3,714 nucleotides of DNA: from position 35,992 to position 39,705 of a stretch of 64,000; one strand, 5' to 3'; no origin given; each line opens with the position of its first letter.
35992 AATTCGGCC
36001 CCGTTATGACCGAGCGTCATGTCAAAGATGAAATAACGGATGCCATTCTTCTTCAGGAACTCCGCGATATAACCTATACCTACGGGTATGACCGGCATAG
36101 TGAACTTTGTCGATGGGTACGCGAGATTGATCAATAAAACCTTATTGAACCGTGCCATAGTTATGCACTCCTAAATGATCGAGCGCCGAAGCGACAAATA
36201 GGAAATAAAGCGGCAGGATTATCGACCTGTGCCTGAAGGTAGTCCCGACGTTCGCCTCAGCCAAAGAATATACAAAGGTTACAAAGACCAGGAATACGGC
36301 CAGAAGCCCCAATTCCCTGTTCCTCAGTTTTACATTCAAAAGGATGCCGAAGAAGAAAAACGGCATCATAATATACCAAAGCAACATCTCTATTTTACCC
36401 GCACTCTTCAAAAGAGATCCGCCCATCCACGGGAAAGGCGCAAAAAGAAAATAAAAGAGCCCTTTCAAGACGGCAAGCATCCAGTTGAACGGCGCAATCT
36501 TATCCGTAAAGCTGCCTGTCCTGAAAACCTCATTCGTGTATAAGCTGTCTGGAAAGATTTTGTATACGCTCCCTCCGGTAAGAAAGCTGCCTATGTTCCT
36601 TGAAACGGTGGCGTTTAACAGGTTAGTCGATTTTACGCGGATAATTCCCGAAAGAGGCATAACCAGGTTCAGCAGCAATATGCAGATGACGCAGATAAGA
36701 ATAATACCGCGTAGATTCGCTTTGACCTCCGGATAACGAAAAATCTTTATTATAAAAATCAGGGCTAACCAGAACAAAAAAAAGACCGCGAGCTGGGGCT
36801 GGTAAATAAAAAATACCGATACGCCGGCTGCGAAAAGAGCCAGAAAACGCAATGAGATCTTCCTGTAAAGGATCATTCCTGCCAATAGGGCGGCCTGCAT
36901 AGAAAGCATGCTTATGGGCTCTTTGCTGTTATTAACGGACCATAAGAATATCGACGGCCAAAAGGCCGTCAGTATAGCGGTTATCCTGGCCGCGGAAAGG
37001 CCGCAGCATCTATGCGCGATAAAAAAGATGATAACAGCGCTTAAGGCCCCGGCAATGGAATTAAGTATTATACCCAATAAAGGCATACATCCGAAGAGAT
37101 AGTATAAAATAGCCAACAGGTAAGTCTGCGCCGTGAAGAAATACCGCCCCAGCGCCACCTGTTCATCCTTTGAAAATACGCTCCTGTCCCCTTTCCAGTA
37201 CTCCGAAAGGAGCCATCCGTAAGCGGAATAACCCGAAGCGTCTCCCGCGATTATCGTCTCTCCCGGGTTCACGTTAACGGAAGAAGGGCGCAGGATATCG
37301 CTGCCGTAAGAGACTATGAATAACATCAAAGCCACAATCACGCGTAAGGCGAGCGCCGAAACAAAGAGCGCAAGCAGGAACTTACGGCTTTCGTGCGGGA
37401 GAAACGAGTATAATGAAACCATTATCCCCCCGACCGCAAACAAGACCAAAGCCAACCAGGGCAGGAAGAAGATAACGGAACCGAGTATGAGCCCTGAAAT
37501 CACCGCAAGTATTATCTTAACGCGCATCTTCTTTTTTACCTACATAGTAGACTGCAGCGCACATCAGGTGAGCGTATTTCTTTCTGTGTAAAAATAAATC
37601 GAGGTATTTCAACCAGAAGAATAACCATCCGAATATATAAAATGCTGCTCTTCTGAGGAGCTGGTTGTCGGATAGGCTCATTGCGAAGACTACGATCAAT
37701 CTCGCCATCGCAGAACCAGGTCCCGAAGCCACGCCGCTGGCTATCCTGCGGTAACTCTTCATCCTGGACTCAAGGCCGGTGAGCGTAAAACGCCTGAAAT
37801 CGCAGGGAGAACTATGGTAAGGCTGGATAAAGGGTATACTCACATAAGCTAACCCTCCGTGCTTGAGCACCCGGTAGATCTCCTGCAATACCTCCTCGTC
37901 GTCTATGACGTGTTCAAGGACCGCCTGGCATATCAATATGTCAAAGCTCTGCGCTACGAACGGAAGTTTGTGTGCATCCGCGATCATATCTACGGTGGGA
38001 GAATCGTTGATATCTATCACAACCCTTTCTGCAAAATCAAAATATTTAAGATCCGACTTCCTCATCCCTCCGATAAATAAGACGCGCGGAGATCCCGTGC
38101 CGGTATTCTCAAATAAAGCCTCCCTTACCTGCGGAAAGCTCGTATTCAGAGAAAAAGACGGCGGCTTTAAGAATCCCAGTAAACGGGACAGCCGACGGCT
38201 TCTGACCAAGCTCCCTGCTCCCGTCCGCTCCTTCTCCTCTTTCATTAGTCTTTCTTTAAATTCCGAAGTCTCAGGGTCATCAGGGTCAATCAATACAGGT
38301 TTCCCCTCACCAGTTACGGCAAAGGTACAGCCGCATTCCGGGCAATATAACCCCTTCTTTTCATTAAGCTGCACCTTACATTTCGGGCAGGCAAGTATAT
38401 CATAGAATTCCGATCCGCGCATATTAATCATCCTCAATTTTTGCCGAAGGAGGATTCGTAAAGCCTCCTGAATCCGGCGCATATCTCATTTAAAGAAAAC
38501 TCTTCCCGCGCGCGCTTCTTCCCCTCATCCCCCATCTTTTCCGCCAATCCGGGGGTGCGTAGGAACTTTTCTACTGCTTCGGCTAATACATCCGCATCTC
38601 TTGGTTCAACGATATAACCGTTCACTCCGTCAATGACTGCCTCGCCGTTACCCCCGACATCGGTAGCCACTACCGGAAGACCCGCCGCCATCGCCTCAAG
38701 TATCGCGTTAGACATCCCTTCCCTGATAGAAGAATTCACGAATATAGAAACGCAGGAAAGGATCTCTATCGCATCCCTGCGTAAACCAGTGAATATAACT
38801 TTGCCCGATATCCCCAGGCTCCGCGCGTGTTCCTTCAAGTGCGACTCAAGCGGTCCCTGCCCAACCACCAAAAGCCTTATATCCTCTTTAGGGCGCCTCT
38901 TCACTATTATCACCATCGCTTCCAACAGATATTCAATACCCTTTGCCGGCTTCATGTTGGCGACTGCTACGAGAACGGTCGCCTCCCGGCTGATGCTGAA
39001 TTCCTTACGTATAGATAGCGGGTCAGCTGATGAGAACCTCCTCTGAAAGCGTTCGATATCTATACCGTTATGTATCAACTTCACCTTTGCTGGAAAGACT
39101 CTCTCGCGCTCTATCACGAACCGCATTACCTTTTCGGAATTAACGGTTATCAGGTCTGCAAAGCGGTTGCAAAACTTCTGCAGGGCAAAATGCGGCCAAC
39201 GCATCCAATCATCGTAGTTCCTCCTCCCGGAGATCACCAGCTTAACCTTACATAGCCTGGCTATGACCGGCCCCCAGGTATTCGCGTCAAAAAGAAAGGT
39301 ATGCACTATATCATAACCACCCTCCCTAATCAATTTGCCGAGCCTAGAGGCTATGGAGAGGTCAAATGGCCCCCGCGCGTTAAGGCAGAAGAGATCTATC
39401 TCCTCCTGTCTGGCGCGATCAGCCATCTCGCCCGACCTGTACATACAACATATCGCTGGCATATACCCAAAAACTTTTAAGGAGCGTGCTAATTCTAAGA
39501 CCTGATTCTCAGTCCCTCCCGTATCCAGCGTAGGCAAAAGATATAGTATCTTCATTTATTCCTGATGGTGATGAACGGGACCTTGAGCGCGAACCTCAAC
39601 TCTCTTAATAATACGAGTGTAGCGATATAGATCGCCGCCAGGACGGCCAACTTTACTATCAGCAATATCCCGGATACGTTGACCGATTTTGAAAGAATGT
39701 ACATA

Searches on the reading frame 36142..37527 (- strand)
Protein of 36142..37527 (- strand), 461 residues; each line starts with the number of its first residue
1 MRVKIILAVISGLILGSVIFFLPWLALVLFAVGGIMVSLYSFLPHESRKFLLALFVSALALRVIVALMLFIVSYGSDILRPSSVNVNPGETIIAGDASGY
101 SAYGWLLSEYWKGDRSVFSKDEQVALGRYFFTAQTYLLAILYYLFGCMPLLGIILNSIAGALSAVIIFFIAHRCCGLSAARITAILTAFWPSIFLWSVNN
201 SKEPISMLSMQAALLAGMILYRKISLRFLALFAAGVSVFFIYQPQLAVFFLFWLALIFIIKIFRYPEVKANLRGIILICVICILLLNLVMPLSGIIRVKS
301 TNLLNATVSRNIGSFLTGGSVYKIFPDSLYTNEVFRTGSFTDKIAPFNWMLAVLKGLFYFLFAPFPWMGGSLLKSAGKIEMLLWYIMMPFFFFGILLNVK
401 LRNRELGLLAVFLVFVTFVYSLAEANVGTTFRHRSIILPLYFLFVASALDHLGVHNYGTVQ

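Call 6: search_protein_families(library=pfam, proteins=[window:36142-37527:-], max_evalue=0.001)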
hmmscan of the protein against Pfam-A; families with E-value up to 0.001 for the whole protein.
window:36142-37527:- (461 aa): 0 families

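Call 10: search_protein_families(library=pfam, proteins=[window:36142-37527:-], max_evalue=1)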
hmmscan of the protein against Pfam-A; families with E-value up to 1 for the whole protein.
window:36142-37527:- (461 aa): 1 family
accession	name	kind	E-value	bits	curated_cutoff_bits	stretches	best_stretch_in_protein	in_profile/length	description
PF13231.12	PMT_2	-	0.0053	17.4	26.1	1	135-281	7-155/160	Dolichyl-phosphate-mannose-protein mannosyltransferase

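Call 24: search_protein_families(library=ncbifam, proteins=[window:36142-37527:-], max_evalue=0.01)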
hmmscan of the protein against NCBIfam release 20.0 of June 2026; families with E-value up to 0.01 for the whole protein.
window:36142-37527:- (461 aa): 0 families

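Call 45: find_homologous_proteins(query=window:36142-37527:-, max_evalue=0.001)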
Query window:36142-37527:- (461 aa): 5 proteins with E <= 0.001 among 8000 candidates.
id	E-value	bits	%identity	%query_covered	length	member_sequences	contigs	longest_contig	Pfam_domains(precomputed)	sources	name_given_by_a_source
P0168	2.2e-291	985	100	100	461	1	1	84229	-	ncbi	ncbi:MAG: hypothetical protein ABH806_02650 [Candidatus Omnitrophota bacterium]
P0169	3.0e-183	628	62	99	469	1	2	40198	-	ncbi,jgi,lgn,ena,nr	ncbi:MAG: hypothetical protein PHE18_03150 [Candidatus Omnitrophica bacterium]|nr:hypothetical prote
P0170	3.3e-104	368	42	93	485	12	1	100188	-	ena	-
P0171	4.2e-17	81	35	21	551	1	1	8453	PF13231.13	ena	-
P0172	9.9e-17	79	36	21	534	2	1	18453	PF13231.13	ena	-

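Call 46: find_encoding_contigs(protein=P0169, flank=10000, max_places=2)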
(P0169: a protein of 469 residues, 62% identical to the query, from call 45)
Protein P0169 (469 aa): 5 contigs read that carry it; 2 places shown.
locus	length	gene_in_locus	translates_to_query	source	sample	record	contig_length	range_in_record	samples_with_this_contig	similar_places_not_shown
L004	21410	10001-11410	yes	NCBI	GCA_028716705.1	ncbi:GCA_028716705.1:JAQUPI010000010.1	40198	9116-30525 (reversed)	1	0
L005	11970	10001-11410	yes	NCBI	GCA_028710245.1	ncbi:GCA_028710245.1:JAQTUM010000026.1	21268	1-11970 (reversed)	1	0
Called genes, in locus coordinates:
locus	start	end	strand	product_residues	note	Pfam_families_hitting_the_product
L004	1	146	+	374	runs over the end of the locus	PF00884:Sulfatase, PF16347:SGSH_C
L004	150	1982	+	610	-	PF14378:PAP2_3, PF01569:PAP2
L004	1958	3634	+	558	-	PF01663:Phosphodiest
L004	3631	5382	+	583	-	PF00224:PK, PF12804:NTP_transf_3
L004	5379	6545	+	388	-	PF14306:PUA_2, PF01747:ATP-sulfurylase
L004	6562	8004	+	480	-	PF01943:Polysacc_synt, PF13440:Polysacc_synt_3, PF03023:MurJ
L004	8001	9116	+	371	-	PF13439:Glyco_transf_4, PF13579:Glyco_trans_4_4, PF20706:GT4-conflict, PF00534:Glycos_transf_1, PF13692:Glyco_trans_1_4, PF13524:Glyco_trans_1_2 (weak)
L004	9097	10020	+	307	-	PF13489:Methyltransf_23 (weak), PF01209:Ubie_methyltran (weak), PF08241:Methyltransf_11, PF08242:Methyltransf_12 (faint), PF13649:Methyltransf_25, PF13847:Methyltransf_31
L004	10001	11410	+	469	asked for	-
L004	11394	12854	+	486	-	PF02310:B12-binding, PF04055:Radical_SAM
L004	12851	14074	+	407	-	PF13439:Glyco_transf_4, PF00534:Glycos_transf_1 (weak)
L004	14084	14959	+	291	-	PF01073:3Beta_HSD, PF01370:Epimerase, PF04321:RmlD_sub_bind, PF16363:GDP_Man_Dehyd, PF02719:Polysacc_synt_2, PF07993:NAD_binding_4 (weak)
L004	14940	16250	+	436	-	PF01593:Amino_oxidase, PF13450:NAD_binding_8 (weak)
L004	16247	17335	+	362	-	PF13439:Glyco_transf_4, PF00534:Glycos_transf_1, PF13692:Glyco_trans_1_4, PF13524:Glyco_trans_1_2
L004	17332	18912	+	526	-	PF01408:GFO_IDH_MocA, PF02894:GFO_IDH_MocA_C (weak), PF22725:GFO_IDH_MocA_C3, PF00132:Hexapep, PF25084:LbH_EIF2B (weak), PF25087:GMPPB_C (weak), PF14602:Hexapep_2 (faint)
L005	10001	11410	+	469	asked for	-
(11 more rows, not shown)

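Call 47: find_encoding_contigs(protein=P0170, flank=10000, max_places=2)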
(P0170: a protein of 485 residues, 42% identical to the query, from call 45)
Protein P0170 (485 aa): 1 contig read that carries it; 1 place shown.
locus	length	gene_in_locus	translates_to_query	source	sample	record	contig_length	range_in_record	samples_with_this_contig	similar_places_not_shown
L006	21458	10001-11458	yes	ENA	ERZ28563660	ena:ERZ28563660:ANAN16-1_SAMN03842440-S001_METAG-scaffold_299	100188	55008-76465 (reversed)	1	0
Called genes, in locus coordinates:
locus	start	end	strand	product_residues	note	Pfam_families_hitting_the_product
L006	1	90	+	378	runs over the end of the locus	PF00884:Sulfatase, PF16347:SGSH_C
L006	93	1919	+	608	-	PF14378:PAP2_3, PF01569:PAP2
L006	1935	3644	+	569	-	PF01663:Phosphodiest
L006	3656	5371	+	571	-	PF00224:PK, PF12804:NTP_transf_3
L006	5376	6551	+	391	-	PF14306:PUA_2, PF01747:ATP-sulfurylase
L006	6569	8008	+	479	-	PF01943:Polysacc_synt, PF13440:Polysacc_synt_3, PF03023:MurJ (weak)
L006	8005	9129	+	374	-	PF13439:Glyco_transf_4, PF13579:Glyco_trans_4_4, PF20706:GT4-conflict, PF00534:Glycos_transf_1, PF13692:Glyco_trans_1_4, PF13524:Glyco_trans_1_2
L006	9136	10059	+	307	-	PF13489:Methyltransf_23 (weak), PF08242:Methyltransf_12 (weak), PF01209:Ubie_methyltran (weak), PF08241:Methyltransf_11, PF13649:Methyltransf_25, PF13847:Methyltransf_31 (weak)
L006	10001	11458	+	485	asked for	-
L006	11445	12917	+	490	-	PF02310:B12-binding, PF04055:Radical_SAM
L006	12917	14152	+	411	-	PF13439:Glyco_transf_4, PF00534:Glycos_transf_1 (weak), PF13692:Glyco_trans_1_4 (weak)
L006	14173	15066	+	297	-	PF01073:3Beta_HSD, PF01370:Epimerase, PF04321:RmlD_sub_bind, PF16363:GDP_Man_Dehyd, PF02719:Polysacc_synt_2, PF07993:NAD_binding_4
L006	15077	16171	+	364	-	PF04055:Radical_SAM, PF13353:Fer4_12 (weak), PF13186:SPASM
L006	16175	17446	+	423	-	PF01593:Amino_oxidase (faint), PF13450:NAD_binding_8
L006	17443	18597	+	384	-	PF13439:Glyco_transf_4, PF13692:Glyco_trans_1_4, PF00534:Glycos_transf_1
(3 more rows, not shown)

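Call 62: search_solved_structures(query=A5, max_evalue=10)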
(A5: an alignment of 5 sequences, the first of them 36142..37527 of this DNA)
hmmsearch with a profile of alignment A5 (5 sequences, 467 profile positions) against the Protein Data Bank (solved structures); distinct sequences matched with E-value up to 10: 0.

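Call 72: predict_structure(alignment_id=A5)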
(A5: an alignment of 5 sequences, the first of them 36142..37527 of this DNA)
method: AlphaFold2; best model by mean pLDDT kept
length: 461 residues; sequences in the alignment: 5
mean_pLDDT: 65.7   pTM: 0.71
mean pLDDT of the five models: 65.7, 65.2, 61.9, 61.1, 57.5
residues with pLDDT >= 90: 22; 70-90: 198; 50-70: 131; < 50: 110
segments of 3 or more residues with pLDDT < 50: 74-98, 121-128, 284-326, 332-341, 368-370, 424-429, 457-461
pLDDT, mean of each block of 10 residues (from residue 1): 83 78 75 86 85 89 74 46 33 43 68 69 47 67 65 76 91 88 88 57 80 86 79 82 69 68 56 52 45 34 35 38 44 45 59 64 54 59 77 79 77 73 49 73 87 57 30
secondary structure, 60 per line:
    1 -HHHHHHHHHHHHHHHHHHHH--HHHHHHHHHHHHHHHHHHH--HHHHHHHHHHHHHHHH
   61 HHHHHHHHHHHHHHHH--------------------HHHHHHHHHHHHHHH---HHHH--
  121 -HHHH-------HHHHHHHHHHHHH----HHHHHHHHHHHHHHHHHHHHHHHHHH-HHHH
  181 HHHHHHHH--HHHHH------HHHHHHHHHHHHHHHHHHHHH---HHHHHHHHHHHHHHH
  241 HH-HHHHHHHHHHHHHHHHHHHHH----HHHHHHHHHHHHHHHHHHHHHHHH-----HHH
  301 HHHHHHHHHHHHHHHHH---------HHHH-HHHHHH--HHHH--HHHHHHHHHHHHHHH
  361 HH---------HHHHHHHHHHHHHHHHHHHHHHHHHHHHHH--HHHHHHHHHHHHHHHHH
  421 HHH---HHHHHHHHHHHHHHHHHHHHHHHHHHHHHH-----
elements in order: H2-21 H24-42 H45-76 H97-111 H115-118 H122-125 H133-145 H150-175 H177-188 H191-195 H202-222 H226-242 H244-264 H269-292 H298-317 H327-330 H332-337 H340-343 H346-362 H372-401 H404-423 H427-456

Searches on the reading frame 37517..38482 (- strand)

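Call 6: search_protein_families(library=pfam, proteins=[window:37517-38482:-], max_evalue=0.001)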
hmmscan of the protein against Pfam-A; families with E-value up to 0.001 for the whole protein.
window:37517-38482:- (321 aa): 8 families
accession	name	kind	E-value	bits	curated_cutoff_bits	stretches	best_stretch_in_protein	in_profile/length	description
PF08241.18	Methyltransf_11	-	5.6e-13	49.8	21.2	1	166-213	47-94/95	Methyltransferase domain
PF13649.12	Methyltransf_25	-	6e-08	33.7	27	1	167-210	52-97/97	Methyltransferase domain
PF13847.12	Methyltransf_31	-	9.4e-08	32.3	27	1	167-215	60-110/145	Methyltransferase domain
PF01209.24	Ubie_methyltran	-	3.3e-06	27.1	20.1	1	166-214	103-151/233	ubiE/COQ5 methyltransferase family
PF08242.18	Methyltransf_12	-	1.5e-05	26.1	30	1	171-211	59-97/98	Methyltransferase domain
PF03966.22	Trm112p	-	1.6e-05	25.2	22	1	26-56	4-37/40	Trm112p-like protein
PF03141.22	Methyltransf_29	-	0.00015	21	23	0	167-220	169-223/506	Putative S-adenosyl-L-methionine-dependent methyltransferase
PF13489.12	Methyltransf_23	-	0.00017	21.8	27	1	170-218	72-120/164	Methyltransferase domain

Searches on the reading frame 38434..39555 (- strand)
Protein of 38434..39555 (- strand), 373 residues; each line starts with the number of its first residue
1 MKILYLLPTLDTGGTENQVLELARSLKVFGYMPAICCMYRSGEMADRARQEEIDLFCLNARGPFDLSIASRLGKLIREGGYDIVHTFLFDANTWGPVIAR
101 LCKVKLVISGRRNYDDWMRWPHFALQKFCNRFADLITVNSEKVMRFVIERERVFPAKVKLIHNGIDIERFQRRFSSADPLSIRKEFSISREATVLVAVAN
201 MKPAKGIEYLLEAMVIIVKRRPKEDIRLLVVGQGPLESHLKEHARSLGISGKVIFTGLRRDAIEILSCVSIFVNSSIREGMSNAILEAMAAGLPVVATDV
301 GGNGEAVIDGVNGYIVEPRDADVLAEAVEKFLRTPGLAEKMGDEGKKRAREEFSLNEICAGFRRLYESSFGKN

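Call 6: search_protein_families(library=pfam, proteins=[window:38434-39555:-], max_evalue=0.001)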
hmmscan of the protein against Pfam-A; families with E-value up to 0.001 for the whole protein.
window:38434-39555:- (373 aa): 6 families
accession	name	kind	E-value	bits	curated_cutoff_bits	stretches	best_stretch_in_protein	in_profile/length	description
PF13692.12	Glyco_trans_1_4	-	5.6e-40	137.3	27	1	193-333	2-141/142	Glycosyl transferases group 1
PF00534.26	Glycos_transf_1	-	1.9e-39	135.4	26.4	1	182-348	5-172/172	Glycosyl transferases group 1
PF13439.12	Glyco_transf_4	-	5e-20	72.7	28.5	1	13-169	2-170/170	Glycosyltransferase Family 4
PF13579.12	Glyco_trans_4_4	-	1.6e-13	51.7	29.7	1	13-164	1-158/158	Glycosyl transferase 4-like domain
PF13524.12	Glyco_trans_1_2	-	2.1e-06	28.2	25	1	261-356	39-136/144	Glycosyl transferase-like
PF20706.3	GT4-conflict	-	7e-05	22.4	26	1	194-313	201-326/385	Family 4 Glycosyltransferase in conflict systems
